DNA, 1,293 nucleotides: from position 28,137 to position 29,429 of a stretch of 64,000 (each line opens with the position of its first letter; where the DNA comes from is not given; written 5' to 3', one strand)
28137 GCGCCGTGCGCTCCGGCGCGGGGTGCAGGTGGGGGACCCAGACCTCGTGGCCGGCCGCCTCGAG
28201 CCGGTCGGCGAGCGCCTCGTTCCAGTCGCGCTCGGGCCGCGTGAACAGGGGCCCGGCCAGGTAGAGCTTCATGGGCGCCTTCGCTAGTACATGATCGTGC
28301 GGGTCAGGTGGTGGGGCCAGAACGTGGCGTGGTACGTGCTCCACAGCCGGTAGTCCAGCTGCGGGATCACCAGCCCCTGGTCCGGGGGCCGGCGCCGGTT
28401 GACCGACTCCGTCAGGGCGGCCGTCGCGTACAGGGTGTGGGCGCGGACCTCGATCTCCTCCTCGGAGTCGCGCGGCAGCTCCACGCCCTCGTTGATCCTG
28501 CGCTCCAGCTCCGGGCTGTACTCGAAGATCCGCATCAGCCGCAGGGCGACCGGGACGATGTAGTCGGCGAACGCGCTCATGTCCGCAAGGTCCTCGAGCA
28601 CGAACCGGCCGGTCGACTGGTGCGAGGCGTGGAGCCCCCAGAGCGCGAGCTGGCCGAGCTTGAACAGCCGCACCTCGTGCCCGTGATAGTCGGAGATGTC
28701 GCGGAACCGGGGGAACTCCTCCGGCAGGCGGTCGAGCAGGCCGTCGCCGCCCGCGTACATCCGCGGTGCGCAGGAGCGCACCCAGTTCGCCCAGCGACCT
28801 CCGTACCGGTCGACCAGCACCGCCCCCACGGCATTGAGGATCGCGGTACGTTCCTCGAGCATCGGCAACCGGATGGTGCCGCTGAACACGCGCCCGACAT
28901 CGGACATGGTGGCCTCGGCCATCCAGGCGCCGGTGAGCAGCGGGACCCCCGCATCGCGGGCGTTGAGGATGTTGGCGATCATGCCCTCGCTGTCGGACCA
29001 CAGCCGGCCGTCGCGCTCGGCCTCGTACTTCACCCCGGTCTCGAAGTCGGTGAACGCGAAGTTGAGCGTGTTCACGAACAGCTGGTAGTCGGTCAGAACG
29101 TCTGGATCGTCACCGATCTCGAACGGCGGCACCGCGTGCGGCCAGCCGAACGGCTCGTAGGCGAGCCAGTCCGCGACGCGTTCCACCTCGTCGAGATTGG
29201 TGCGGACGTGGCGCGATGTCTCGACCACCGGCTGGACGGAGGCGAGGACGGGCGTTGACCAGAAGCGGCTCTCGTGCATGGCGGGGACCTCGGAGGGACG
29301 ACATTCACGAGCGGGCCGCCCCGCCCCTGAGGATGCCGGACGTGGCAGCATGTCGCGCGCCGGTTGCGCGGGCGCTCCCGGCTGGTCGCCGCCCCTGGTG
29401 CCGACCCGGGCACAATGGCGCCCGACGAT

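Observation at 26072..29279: Candidate queuine/queuosine salvage operon: Qng1-like, nucleoside 2-deoxyribosyltransferase-like, F420-dependent LLM oxidoreductase, SAM methyltransferase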

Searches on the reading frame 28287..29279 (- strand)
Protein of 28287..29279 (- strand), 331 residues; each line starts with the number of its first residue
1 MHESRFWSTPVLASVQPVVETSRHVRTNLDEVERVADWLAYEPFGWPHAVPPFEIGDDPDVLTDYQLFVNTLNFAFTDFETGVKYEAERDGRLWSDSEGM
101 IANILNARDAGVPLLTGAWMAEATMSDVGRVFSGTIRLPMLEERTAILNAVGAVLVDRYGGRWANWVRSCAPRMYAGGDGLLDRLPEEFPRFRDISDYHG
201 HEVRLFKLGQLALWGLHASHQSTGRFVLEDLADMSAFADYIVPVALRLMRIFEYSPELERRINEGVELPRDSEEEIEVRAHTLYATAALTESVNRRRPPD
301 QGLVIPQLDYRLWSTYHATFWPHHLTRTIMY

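Call 3: search_protein_families(library=pfam, proteins=[window:28287-29279:-], max_evalue=0.01)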
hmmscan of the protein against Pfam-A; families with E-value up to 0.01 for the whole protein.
seq(331 aa): 1 family
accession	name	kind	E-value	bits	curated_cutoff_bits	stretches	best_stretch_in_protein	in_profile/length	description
PF10343.14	Q_salvage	-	5.5e-46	157.8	25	1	61-331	9-285/285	Queuosine salvage protein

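Call 4: search_protein_families(library=ncbifam, proteins=[window:28287-29279:-], max_evalue=0.01)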
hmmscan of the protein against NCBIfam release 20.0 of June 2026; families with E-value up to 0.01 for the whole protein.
seq(331 aa): 0 families

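Call 9: search_solved_structures(query=window:28287-29279:-, show_alignments=2)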
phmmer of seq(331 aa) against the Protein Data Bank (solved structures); distinct sequences matched with E-value up to 0.001: 5.
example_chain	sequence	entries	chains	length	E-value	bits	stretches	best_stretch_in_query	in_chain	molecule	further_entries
7uk3_A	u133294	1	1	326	5.4e-41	144.4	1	11-331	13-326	Queuosine salvage protein DUF2419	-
7u07_A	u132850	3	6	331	5.6e-41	144.4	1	11-331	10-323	Queuine salvage enzyme DUF2419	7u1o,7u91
7ulc_A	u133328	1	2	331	2.4e-40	142.3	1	11-331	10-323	Queuosine salvage protein DUF2419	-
7u5a_A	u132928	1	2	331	5.5e-40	141.1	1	11-331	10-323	Queuine salvage enzyme DUF2419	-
7ugk_A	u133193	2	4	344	1.7e-26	96.8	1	60-317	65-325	Queuosine salvage protein DUF2419 | Queuosine salvage protein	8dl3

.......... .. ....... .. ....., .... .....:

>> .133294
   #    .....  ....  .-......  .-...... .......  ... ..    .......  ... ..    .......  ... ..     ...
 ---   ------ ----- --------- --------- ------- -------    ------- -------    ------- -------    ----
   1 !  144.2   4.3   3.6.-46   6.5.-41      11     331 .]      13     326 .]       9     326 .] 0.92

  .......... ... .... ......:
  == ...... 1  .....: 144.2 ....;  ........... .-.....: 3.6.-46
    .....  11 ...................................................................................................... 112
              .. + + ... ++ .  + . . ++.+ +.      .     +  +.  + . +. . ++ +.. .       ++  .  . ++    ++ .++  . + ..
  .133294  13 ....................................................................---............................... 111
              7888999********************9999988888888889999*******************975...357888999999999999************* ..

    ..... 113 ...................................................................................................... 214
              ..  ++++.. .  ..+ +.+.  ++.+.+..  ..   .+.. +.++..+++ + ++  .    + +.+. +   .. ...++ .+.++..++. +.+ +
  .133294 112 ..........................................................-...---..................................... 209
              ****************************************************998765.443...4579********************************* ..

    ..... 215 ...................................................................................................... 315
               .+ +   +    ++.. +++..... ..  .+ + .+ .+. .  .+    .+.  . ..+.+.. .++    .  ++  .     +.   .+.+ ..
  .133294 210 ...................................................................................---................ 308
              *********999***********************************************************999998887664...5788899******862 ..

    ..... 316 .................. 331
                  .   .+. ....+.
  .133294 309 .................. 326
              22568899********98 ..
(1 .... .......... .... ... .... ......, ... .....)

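Call 11: find_homologous_proteins(query=window:28287-29279:-, max_evalue=1e-10)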
Query seq(331 aa) (331 aa): 1970 proteins with E <= 1e-10 among 8000 candidates; the best 120 are listed.
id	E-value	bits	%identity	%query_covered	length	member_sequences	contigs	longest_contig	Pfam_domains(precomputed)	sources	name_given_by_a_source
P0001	1.5e-225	766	100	100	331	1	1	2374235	PF10343.15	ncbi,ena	-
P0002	2.8e-197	673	88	100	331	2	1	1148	PF10343.15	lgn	-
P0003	8.4e-196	668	87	100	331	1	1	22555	PF10343.15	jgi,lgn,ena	-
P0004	6.5e-194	662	86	100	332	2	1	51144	PF10343.15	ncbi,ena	-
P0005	3.2e-193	660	87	100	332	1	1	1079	PF10343.15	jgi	jgi:hypothetical protein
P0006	3.8e-193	660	86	100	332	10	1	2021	PF10343.15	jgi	jgi:hypothetical protein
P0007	2.0e-192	657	85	100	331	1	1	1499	PF10343.15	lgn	-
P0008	2.6e-183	627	82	99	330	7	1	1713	PF10343.15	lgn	-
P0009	6.9e-179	613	79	100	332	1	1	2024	PF10343.15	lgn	-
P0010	2.0e-178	611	79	100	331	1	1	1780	PF10343.15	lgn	-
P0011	1.9e-177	608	78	100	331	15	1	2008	PF10343.15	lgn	-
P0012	2.4e-177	608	78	100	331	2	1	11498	PF10343.15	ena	-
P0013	1.7e-176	605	79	100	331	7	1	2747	PF10343.15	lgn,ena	-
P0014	7.8e-176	603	78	100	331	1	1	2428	PF10343.15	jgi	jgi:hypothetical protein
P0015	1.2e-175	602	78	100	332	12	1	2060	PF10343.15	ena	-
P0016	4.3e-175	600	77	100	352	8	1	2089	PF10343.15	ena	-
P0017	2.6e-174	598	79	100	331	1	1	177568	PF10343.15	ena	-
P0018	1.9e-173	595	78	100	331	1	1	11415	PF10343.15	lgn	-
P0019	1.1e-171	589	78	100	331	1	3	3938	PF10343.15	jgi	jgi:hypothetical protein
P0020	7.7e-170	583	77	100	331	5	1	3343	PF10343.15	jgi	jgi:hypothetical protein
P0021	2.7e-167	575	76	100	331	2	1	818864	PF10343.15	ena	-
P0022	1.9e-159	549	73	100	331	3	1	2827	PF10343.15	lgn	-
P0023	3.8e-158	544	72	100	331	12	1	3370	PF10343.15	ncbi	-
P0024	1.1e-157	543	71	100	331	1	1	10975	PF10343.15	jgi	-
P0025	1.5e-153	529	69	100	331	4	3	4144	PF10343.15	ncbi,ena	-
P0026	9.5e-153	527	70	100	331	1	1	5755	PF10343.15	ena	-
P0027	1.3e-152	526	70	100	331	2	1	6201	PF10343.15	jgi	jgi:hypothetical protein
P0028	2.6e-152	525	70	100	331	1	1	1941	PF10343.15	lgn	-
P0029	5.2e-152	524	69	100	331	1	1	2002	PF10343.15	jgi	jgi:hypothetical protein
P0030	2.0e-150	519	69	100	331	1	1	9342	PF10343.15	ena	-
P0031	3.0e-150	519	66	100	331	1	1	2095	PF10343.15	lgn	-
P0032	9.4e-150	517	69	100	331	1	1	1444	PF10343.15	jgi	jgi:hypothetical protein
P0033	1.2e-149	517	70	100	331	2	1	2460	PF10343.15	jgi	-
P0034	1.1e-148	513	69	100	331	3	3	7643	PF10343.15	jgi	jgi:hypothetical protein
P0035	1.5e-148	513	68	100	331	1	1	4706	PF10343.15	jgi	jgi:hypothetical protein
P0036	1.3e-147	510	66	100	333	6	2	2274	PF10343.15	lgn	-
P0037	2.8e-147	509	68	100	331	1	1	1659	PF10343.15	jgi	jgi:hypothetical protein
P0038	6.0e-147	508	68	100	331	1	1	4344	PF10343.15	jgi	jgi:hypothetical protein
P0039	1.2e-146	507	68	100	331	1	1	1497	PF10343.15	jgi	jgi:hypothetical protein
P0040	4.3e-145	502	68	100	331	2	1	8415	PF10343.15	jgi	jgi:Queuosine salvage protein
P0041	6.5e-143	494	66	100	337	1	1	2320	PF10343.15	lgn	-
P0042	1.1e-142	494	67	100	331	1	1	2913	PF10343.15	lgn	-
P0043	2.5e-140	486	70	91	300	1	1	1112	PF10343.15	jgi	jgi:hypothetical protein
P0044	8.8e-140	484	65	100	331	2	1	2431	PF10343.15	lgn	-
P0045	9.9e-138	477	65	100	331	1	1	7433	PF10343.15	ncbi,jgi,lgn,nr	ncbi:MAG: hypothetical protein FJ038_09295 [Chloroflexi bacterium]|nr:hypothetical protein [Chlorofl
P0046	1.1e-137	477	63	100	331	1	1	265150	PF10343.15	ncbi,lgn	ncbi:MAG: queuosine salvage family protein [Chloroflexota bacterium]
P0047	1.5e-136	474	63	100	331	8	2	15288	PF10343.15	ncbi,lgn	-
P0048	5.2e-135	468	63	100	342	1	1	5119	PF10343.15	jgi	jgi:hypothetical protein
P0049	9.3e-135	468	63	100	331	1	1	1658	PF10343.15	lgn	-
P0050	1.6e-134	467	63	100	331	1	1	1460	PF10343.15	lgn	-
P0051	4.5e-134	465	63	100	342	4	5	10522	PF10343.15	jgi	jgi:hypothetical protein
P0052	1.4e-133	464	71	85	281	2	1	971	PF10343.15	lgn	-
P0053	1.7e-131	457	63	98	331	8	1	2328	PF10343.15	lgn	-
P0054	7.5e-131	455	61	100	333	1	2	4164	PF10343.15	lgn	-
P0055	7.7e-129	448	61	98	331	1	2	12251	PF10343.15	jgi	jgi:hypothetical protein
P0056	3.7e-128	446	59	100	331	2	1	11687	PF10343.15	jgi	jgi:hypothetical protein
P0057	6.6e-128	445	58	100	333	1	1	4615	PF10343.15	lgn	-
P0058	7.1e-128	445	58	100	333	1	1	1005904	PF10343.15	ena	-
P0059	2.4e-127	443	60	99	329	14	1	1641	PF10343.15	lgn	-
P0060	2.9e-127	443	59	98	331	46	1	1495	PF10343.15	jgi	jgi:hypothetical protein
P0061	7.4e-127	442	61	99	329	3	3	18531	PF10343.15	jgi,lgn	jgi:hypothetical protein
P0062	1.4e-126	441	61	98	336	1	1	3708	PF10343.15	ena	-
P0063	4.3e-126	439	60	100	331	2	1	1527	PF10343.15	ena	-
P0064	4.5e-126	439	60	99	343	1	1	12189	PF10343.15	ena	-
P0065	5.8e-126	439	60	98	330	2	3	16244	PF10343.15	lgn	-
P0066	5.8e-126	439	58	100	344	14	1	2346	PF10343.15,PF07958.17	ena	-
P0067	8.3e-126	438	60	100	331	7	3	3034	PF10343.15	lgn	-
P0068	1.4e-125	437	61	98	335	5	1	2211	PF10343.15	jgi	-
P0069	1.5e-125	437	61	98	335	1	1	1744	PF10343.15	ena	-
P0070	3.3e-125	436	60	98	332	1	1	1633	PF10343.15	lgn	-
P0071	9.0e-125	435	60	98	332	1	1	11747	PF10343.15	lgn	-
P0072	1.0e-124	435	59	98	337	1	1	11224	PF10343.15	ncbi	-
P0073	1.2e-124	434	58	99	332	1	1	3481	PF10343.15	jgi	jgi:AcrR family transcriptional regulator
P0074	1.2e-124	434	59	98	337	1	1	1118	PF10343.15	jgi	jgi:putative queuosine salvage protein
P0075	1.5e-124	434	58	99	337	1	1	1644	PF10343.15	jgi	-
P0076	1.8e-124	434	59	98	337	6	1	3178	PF10343.15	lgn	-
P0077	2.6e-124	433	58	98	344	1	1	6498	PF10343.15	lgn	-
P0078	7.0e-124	432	59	99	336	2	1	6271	PF10343.15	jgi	jgi:hypothetical protein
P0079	7.3e-124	432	56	98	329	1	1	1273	PF10343.15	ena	-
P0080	7.4e-124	432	60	98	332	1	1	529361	PF10343.15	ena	-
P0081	1.0e-123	431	57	98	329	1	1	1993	PF10343.15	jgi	jgi:hypothetical protein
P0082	1.2e-123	431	60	98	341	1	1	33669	PF10343.15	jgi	jgi:hypothetical protein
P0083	1.4e-123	431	57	98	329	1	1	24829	PF10343.15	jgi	jgi:hypothetical protein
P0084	1.5e-123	431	56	98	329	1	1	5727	PF10343.15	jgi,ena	jgi:hypothetical protein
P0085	1.5e-123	431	57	98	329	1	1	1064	PF10343.15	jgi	jgi:hypothetical protein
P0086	1.5e-123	431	56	98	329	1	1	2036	PF10343.15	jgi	jgi:hypothetical protein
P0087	1.6e-123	431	58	98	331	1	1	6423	PF10343.15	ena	-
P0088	2.0e-123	430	60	99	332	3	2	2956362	PF10343.15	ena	-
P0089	2.0e-123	430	58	100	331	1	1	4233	PF10343.15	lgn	-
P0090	2.3e-123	430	59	98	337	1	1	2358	PF10343.15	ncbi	-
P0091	2.4e-123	430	59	100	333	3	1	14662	PF10343.15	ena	-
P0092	2.5e-123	430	58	98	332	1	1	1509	PF10343.15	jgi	jgi:hypothetical protein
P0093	2.8e-123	430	58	100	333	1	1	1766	PF10343.15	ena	-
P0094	2.9e-123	430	57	98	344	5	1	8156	PF10343.15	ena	-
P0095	3.9e-123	429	56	98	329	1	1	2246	PF10343.15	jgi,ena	jgi:hypothetical protein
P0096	4.0e-123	429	56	98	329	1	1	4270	PF10343.15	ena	-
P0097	4.2e-123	429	60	99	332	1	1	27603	PF10343.15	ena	-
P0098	4.2e-123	429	59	99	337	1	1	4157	PF10343.15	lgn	-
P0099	4.9e-123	429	60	99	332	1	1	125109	PF10343.15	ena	-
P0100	5.0e-123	429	56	98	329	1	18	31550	PF10343.15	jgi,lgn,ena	jgi:hypothetical protein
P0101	5.2e-123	429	58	99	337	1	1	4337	PF10343.15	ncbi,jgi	-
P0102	5.4e-123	429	56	98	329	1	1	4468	PF10343.15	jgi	jgi:hypothetical protein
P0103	5.7e-123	429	57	100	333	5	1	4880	PF10343.15,PF07958.17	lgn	-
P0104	6.3e-123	429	57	98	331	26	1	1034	PF10343.15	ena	-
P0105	6.9e-123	429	56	98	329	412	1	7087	PF10343.15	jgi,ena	jgi:hypothetical protein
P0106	6.9e-123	429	56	98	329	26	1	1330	PF10343.15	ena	-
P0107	7.1e-123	429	56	98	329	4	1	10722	PF10343.15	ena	-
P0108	8.3e-123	428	56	98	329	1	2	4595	PF10343.15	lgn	-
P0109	9.3e-123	428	56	98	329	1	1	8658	PF10343.15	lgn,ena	-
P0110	9.3e-123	428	56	98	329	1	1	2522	PF10343.15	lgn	-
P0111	9.8e-123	428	58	99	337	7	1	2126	PF10343.15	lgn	-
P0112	1.3e-122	428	58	99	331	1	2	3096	PF10343.15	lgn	-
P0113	1.4e-122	428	59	98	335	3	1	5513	PF10343.15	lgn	-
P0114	1.4e-122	428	57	100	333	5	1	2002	PF10343.15,PF07958.17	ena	-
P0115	1.5e-122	427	59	98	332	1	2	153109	PF10343.15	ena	-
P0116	1.5e-122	427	60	99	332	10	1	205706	PF10343.15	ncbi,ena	-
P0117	2.1e-122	427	58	98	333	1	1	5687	PF10343.15,PF07958.17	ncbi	-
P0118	2.1e-122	427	58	98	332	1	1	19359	PF10343.15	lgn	-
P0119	2.4e-122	427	56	98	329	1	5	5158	PF10343.15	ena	-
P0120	2.4e-122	427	56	98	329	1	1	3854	PF10343.15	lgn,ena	-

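Call 13: find_related_loci(query=A1, collection=genome_contigs, flank=8000)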
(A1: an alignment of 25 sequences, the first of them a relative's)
Query A1 (331 aa) in genome_contigs; peptide patterns used: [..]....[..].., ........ (x = any residue, [..] = any of these).
600 stretches matched a pattern (row limit reached: there are more); 388 encode a relative of the query (tblastn E <= 1e-3); the best 80 are kept; 80 distinct loci.
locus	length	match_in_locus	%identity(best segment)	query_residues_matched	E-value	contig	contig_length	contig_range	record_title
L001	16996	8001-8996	86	1-331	0e+0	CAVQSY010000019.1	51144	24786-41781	MAG: uncultured Chloroflexia bacterium isolate MFD09964.bin.2.200 genome assembly, contig: contig_31746, whole genome sh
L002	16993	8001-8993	81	1-331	0e+0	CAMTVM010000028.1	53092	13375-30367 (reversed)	MAG: uncultured Chloroflexi bacterium isolate G04_MAG_00011 genome assembly, contig: G04_MAG_00011_000000000066, whole g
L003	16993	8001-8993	63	1-331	8e-141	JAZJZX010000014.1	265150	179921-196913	MAG: Chloroflexota bacterium isolate ADI_H2L1_1_122_18_3-bin042_1 ADIH2L11_B042_1_000000000014, whole genome shotgun seq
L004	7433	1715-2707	65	1-331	1e-140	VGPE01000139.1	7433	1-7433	MAG: Chloroflexi bacterium isolate K_Offshore_80m_m2_197 K_Offshore_80m_m2_197_Ga0194132_10018696, whole genome shotgun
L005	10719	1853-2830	60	6-331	2e-130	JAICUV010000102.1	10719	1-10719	MAG: Chloroflexota bacterium isolate GZL_ISSM_2_bin.109 k141_3689377_length_10719_cov_8.9564, whole genome shotgun seque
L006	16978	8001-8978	60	6-331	2e-130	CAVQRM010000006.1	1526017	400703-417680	MAG: uncultured Chloroflexia bacterium isolate MFD09779.bin.2.225 genome assembly, contig: contig_9341, whole genome sho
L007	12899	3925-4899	56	7-331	4e-130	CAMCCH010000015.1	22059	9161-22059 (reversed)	MAG: Bifidobacterium breve isolate MaE-09apr19-315 genome assembly, contig: MaE-09apr19-C2762, whole genome shotgun sequ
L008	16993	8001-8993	61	1-331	6e-130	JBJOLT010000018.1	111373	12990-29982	MAG: Chloroflexota bacterium isolate tombigeeriver_2019_sw_WHONDRS-S19S_0020_B_bin.37 scaffold_604437, whole genome shot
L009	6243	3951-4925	56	7-331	2e-128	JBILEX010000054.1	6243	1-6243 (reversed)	MAG: Candidatus Planktophila sp. isolate ME2016-07-29_3300044622_group7_bin185 Rohwer_bin323_scaffold_19735_c1, whole ge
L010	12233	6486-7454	59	7-331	6e-128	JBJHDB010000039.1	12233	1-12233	MAG: Nitriliruptoraceae bacterium isolate SF2967_J5348.concoct.111_sub NODE_4896_length_12233_cov_2.127457, whole genome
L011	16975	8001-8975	56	7-331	1e-127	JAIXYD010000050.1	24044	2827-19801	MAG: Streptomycetaceae bacterium isolate D4_MAG_00080 pond_D4_MAG_00080_000000000103, whole genome shotgun sequence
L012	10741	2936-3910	56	7-331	2e-127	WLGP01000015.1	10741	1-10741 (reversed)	MAG: Actinomycetota bacterium isolate UFOp-RE-26jul17-75 RE-26jul17-75-c15, whole genome shotgun sequence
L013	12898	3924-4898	54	7-331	2e-127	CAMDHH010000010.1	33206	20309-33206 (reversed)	MAG: Bifidobacterium breve isolate MsH-30apr19-344 genome assembly, contig: MsH-30apr19-C1987, whole genome shotgun sequ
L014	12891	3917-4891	55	7-331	4e-126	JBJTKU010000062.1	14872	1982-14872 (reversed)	MAG: Candidatus Planktophila sp. isolate samp_4308_semibin_103 samp_4308_676148, whole genome shotgun sequence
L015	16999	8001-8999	58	1-331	3e-126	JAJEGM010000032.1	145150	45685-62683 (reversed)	MAG: Acidimicrobiia bacterium isolate p16x57bins.12 k141_823345, whole genome shotgun sequence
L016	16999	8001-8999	59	1-331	3e-126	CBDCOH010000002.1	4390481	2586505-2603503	MAG: Candidatus Spongiisociaceae bacterium isolate c8dab69f-a0b8-46d1-84ea-4e70fa3c0124 genome assembly, contig: contig_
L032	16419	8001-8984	59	6-331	2e-124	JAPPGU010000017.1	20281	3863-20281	MAG: bacterium isolate RHO1_bin_64 NODE_4201_length_20281_cov_110.305893, whole genome shotgun sequence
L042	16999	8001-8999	57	1-331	1e-123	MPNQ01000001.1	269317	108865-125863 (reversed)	MAG: marine group bacterium Sva0996 bin134 NODE_33_length_269317_cov_18.9776_ID_65, whole genome shotgun sequence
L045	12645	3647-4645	57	1-331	3e-123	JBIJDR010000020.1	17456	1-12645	MAG: Candidatus Limnocylindrus sp. isolate ME2006-08-22D15_3300044611_group2_bin90 Rohwer_bin1235_scaffold_1511_c1, whol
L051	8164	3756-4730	53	7-331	2e-122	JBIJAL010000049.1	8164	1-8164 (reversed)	MAG: Candidatus Planktophila sp. isolate ME2006-07-12D11_3300042448_group2_bin57 Rohwer_bin277_scaffold_6277_c1, whole g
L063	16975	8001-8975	52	7-331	5e-121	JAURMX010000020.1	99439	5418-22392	MAG: Candidatus Nanopelagicales bacterium isolate SFB_Oligo_Co_61 k141_1400086, whole genome shotgun sequence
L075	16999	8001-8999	56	1-331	1e-119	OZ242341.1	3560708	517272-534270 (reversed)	MAG: Candidatus Poriferisocius sp. isolate 0ce05ba1-728e-4541-870e-a511d1e8f405 genome assembly, chromosome: 1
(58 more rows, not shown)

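Call 16: find_encoding_contigs(protein=P0105, flank=8000, max_places=4)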
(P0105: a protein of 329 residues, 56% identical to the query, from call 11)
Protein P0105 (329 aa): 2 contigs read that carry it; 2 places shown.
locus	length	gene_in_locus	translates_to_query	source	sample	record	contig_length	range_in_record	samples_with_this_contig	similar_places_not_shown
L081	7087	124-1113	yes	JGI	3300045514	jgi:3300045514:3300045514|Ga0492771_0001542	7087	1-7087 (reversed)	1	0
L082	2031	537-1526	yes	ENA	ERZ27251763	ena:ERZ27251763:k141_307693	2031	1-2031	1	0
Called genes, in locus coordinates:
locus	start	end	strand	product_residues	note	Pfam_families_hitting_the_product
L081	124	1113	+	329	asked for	PF10343:Q_salvage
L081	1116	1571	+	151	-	PF05014:Nuc_deoxyrib_tr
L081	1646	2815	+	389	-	PF05977:MFS_3 (weak), PF07690:MFS_1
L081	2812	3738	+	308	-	PF01156:IU_nuc_hydro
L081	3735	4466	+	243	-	PF01048:PNP_UDP_1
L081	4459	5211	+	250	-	PF01048:PNP_UDP_1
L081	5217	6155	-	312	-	PF01156:IU_nuc_hydro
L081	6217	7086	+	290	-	?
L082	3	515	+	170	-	?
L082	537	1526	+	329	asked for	PF10343:Q_salvage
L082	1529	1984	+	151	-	PF05014:Nuc_deoxyrib_tr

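Call 17: find_encoding_contigs(protein=P0058, flank=8000, max_places=3)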
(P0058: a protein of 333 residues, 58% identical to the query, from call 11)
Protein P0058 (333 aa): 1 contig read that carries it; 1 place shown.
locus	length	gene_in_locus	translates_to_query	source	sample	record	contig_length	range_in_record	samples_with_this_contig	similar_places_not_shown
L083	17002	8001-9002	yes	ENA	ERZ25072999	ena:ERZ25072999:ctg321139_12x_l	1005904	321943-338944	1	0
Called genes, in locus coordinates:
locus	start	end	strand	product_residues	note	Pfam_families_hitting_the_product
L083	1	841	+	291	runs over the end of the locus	PF00296:Bac_luciferase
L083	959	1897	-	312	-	PF04030:ALO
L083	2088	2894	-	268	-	PF13476:AAA_23, PF00005:ABC_tran, PF02463:SMC_N (weak), PF13555:AAA_29, PF13304:AAA_21 (weak)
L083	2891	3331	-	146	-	PF01475:FUR, PF12840:HTH_20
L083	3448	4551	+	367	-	PF01297:ZnuA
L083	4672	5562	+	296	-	PF00950:ABC-3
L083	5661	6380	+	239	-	PF01209:Ubie_methyltran (weak), PF13489:Methyltransf_23 (weak), PF08241:Methyltransf_11, PF08242:Methyltransf_12, PF13649:Methyltransf_25, PF13847:Methyltransf_31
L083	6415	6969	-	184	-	-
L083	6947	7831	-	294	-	PF00294:PfkB, PF08543:Phos_pyr_kin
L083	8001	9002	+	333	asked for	PF10343:Q_salvage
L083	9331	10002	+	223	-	PF05014:Nuc_deoxyrib_tr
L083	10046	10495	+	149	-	PF08818:DUF1801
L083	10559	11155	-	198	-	PF02627:CMD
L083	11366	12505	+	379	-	PF13449:Phytase-like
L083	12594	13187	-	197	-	PF09997:DUF2238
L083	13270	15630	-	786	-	PF00122:E1-E2_ATPase, PF00702:Hydrolase, PF01814:Hemerythrin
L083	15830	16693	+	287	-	PF00582:Usp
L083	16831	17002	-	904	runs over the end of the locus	PF01326:PPDK_N, PF00391:PEP-utilizers, PF02896:PEP-utilizers_C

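Call 30: find_encoding_contigs(protein=P0001, flank=10000, max_places=3)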
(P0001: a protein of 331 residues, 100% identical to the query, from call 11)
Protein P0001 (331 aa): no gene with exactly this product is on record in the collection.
